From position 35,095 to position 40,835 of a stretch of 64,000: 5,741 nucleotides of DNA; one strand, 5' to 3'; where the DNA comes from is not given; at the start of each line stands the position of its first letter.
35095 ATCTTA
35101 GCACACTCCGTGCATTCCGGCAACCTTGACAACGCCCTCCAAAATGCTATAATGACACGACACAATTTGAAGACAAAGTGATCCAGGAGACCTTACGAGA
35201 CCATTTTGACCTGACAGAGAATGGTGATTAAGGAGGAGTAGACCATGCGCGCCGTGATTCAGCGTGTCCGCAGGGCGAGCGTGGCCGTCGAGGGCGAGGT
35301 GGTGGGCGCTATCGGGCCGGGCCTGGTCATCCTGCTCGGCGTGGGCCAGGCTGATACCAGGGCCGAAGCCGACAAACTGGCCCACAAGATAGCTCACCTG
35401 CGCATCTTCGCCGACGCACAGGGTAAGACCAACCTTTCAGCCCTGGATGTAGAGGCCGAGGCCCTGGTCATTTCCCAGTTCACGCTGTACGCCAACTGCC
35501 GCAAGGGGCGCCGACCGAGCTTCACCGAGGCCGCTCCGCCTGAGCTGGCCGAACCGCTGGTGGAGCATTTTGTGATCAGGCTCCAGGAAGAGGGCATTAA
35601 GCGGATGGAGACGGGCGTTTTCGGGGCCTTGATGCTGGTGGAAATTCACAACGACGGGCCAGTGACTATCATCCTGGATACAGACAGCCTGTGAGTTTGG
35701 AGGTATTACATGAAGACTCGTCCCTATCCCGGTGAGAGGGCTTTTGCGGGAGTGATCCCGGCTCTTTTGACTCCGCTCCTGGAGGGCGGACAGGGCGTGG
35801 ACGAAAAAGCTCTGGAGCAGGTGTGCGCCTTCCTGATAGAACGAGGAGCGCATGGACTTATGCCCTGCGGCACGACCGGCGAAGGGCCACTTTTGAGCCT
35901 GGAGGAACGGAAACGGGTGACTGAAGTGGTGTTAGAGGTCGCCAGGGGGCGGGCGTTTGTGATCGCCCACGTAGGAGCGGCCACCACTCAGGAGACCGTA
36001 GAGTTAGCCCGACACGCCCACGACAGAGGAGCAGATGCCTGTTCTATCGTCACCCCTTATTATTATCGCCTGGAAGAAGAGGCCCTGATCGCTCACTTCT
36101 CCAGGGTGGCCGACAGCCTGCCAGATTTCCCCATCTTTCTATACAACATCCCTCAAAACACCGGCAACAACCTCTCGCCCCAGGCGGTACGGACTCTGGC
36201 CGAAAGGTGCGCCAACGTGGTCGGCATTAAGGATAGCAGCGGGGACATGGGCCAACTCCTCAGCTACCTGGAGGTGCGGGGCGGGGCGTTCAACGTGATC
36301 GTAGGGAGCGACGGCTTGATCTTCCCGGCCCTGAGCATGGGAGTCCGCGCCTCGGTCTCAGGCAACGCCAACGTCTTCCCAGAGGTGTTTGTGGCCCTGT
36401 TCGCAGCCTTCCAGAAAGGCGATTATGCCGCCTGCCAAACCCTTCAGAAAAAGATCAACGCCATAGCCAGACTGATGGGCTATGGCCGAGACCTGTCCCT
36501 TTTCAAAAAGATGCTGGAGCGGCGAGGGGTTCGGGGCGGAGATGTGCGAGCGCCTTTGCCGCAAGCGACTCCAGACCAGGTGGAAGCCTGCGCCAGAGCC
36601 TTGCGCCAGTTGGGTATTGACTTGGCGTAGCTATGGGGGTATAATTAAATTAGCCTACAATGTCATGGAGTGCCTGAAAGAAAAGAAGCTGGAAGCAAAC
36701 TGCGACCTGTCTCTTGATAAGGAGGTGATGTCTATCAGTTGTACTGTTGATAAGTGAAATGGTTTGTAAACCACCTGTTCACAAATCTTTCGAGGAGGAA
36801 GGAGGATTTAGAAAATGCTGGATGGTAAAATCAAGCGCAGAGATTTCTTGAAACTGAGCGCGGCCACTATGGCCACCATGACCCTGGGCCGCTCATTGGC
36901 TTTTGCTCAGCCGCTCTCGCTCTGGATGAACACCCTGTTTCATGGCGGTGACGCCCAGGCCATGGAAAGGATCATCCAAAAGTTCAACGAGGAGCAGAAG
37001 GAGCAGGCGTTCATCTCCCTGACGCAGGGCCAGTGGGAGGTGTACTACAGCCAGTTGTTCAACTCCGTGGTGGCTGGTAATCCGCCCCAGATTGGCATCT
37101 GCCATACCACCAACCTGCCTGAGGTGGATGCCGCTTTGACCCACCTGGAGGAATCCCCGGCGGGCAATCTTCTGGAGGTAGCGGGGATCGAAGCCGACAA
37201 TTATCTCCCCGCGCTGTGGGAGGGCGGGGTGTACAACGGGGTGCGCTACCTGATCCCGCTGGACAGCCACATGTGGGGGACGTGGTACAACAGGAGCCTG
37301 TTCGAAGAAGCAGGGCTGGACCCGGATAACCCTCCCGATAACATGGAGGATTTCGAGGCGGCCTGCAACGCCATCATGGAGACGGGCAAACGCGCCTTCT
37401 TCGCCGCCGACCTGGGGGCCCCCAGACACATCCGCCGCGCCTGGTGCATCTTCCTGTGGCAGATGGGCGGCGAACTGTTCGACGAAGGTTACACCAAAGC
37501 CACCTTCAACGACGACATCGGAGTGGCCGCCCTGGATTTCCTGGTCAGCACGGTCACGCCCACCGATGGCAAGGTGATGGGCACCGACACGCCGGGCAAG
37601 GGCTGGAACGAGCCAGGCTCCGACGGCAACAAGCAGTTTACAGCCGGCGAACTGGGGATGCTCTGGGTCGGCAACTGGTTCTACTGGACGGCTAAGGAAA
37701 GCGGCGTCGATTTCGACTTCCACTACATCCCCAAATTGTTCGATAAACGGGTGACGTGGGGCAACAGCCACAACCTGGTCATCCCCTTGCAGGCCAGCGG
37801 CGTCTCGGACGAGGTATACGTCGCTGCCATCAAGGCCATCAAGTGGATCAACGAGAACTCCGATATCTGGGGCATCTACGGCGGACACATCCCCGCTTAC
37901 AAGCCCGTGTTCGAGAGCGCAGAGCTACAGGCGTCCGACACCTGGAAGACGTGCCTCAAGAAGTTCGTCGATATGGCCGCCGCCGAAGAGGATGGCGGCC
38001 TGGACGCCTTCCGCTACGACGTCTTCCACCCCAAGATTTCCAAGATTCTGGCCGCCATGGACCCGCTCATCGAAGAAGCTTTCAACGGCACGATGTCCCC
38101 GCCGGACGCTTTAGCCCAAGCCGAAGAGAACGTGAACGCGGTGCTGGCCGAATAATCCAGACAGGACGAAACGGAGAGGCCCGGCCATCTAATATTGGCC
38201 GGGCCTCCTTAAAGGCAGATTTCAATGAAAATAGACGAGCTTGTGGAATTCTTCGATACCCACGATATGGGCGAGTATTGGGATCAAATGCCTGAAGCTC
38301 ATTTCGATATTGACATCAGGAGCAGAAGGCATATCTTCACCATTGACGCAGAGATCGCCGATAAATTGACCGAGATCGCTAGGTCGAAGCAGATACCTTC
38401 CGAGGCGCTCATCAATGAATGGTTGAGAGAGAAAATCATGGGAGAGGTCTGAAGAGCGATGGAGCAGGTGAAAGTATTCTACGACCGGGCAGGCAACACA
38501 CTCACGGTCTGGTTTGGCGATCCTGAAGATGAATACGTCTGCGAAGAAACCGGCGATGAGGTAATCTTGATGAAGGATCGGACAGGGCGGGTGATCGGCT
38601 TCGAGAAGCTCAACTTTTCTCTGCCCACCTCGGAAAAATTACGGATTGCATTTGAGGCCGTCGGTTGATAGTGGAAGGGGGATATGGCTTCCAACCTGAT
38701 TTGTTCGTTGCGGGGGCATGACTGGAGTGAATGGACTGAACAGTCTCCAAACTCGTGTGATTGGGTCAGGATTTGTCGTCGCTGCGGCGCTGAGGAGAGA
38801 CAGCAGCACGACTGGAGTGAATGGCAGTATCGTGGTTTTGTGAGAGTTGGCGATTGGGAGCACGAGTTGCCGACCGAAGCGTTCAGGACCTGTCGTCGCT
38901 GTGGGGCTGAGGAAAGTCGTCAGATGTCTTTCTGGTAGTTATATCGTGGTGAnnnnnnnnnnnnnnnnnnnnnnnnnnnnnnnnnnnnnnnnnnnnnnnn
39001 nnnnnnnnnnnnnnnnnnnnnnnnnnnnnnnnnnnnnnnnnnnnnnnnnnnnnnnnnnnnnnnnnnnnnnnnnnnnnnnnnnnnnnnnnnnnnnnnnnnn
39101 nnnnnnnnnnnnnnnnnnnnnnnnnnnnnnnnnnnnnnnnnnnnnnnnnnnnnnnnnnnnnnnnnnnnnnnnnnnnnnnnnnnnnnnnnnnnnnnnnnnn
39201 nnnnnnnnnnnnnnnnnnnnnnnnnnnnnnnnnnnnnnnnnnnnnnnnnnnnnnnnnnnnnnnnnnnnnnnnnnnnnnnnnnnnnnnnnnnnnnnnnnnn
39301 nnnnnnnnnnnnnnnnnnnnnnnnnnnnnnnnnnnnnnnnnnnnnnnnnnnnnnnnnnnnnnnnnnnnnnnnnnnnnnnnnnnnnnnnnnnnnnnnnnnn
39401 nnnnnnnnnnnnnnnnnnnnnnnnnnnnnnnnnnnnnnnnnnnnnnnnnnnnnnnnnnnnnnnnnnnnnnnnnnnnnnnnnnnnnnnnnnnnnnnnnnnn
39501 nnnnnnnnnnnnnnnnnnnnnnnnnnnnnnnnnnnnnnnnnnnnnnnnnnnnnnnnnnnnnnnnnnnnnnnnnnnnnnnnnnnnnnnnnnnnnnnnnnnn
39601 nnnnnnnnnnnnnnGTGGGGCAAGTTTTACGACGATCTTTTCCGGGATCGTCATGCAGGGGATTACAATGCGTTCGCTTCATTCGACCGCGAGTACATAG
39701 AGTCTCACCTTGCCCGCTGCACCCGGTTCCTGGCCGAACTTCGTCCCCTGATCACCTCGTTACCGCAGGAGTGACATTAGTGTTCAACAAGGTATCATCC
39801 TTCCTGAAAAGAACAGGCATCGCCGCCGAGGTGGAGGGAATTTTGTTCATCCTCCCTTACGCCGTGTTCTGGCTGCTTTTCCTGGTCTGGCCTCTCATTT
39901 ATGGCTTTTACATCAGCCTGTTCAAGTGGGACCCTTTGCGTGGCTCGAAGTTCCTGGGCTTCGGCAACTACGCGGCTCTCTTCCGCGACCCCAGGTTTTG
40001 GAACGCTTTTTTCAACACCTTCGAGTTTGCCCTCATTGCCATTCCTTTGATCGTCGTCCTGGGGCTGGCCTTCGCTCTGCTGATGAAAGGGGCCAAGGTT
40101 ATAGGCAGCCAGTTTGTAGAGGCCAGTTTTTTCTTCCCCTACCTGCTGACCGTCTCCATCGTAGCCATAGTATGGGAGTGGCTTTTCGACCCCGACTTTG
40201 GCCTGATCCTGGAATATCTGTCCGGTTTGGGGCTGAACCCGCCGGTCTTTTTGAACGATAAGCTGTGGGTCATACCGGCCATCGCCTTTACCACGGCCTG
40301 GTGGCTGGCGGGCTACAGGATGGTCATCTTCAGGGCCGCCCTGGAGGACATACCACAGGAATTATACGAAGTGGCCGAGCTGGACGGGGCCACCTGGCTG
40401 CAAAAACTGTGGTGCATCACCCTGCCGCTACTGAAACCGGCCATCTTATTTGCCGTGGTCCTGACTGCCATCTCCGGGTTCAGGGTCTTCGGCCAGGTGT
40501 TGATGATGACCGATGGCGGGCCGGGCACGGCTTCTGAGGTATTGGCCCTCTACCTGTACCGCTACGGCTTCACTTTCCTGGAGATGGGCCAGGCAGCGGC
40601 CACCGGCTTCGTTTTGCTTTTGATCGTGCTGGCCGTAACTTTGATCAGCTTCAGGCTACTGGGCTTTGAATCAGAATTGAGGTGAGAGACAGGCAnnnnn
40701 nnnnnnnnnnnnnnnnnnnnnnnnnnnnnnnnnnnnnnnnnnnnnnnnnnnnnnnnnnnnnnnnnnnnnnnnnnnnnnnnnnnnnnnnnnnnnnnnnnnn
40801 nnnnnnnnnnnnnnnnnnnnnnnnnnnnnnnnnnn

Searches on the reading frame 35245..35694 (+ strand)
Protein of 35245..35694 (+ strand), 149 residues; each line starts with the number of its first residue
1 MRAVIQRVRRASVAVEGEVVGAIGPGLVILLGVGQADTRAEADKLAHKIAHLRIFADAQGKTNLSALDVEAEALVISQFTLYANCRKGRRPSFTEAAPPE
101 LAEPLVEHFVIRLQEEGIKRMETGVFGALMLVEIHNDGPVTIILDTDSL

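Call 30: search_protein_families(library=pfam, proteins=[window:35245-35694:+], max_evalue=0.001)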
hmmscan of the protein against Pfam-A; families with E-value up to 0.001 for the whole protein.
window:35245-35694:+ (149 aa): 1 family
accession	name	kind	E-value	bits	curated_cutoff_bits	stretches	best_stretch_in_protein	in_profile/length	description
PF02580.21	Tyr_Deacylase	-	1.9e-57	194.1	25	1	2-145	1-144/144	D-Tyr-tRNA(Tyr) deacylase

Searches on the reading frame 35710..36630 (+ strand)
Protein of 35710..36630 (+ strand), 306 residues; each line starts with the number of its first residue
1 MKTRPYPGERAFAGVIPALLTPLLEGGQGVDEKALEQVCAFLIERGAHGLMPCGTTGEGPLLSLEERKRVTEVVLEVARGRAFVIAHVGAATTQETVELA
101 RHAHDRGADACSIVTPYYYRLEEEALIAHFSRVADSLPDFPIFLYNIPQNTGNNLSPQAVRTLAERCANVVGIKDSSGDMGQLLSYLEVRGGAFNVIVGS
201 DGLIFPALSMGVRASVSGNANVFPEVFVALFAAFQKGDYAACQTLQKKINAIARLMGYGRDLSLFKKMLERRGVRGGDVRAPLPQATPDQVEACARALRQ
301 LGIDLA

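Call 30: search_protein_families(library=pfam, proteins=[window:35710-36630:+], max_evalue=0.001)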
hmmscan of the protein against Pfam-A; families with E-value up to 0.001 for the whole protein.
window:35710-36630:+ (306 aa): 1 family
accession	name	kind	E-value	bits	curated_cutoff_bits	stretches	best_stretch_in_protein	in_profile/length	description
PF00701.28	DHDPS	-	2.4e-70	237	22.1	1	12-300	2-288/289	Dihydrodipicolinate synthetase family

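Call 52: find_encoding_contigs(protein=window:35710-36630:+, flank=1000, max_places=4)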
Protein window:35710-36630:+ (306 aa): 2 contigs read that carry it; 2 places shown.
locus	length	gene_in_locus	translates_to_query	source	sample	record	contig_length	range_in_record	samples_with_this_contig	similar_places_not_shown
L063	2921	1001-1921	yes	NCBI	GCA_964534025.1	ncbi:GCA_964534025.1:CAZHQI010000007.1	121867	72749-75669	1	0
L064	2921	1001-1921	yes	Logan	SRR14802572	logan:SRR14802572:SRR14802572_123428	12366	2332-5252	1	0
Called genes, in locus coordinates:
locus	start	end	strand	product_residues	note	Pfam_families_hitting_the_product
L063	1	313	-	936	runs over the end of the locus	PF13231:PMT_2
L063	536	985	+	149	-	PF02580:Tyr_Deacylase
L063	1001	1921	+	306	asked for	PF00701:DHDPS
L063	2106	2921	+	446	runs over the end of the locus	PF01547:SBP_bac_1, PF13416:SBP_bac_8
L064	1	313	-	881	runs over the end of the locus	?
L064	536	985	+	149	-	PF02580:Tyr_Deacylase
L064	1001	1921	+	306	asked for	PF00701:DHDPS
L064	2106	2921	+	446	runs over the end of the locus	PF01547:SBP_bac_1, PF13416:SBP_bac_8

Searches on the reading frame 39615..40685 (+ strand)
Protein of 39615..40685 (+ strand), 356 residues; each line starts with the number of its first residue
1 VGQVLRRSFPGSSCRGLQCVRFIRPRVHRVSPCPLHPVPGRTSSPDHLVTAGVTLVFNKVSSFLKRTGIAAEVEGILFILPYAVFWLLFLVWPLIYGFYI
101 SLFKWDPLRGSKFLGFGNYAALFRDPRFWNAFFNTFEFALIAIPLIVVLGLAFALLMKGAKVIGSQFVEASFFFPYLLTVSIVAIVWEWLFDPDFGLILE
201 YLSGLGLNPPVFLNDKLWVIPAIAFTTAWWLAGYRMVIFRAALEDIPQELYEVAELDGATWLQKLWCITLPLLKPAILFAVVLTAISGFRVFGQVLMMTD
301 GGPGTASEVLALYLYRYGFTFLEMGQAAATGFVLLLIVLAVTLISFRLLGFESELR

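Call 30: search_protein_families(library=pfam, proteins=[window:39615-40685:+], max_evalue=0.001)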
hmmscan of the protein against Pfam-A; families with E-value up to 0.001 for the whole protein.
window:39615-40685:+ (356 aa): 1 family
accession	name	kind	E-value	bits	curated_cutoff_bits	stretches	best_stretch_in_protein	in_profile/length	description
PF00528.27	BPD_transp_1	-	5.9e-10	39.6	26.4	1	116-345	4-171/184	Binding-protein-dependent transport system inner membrane component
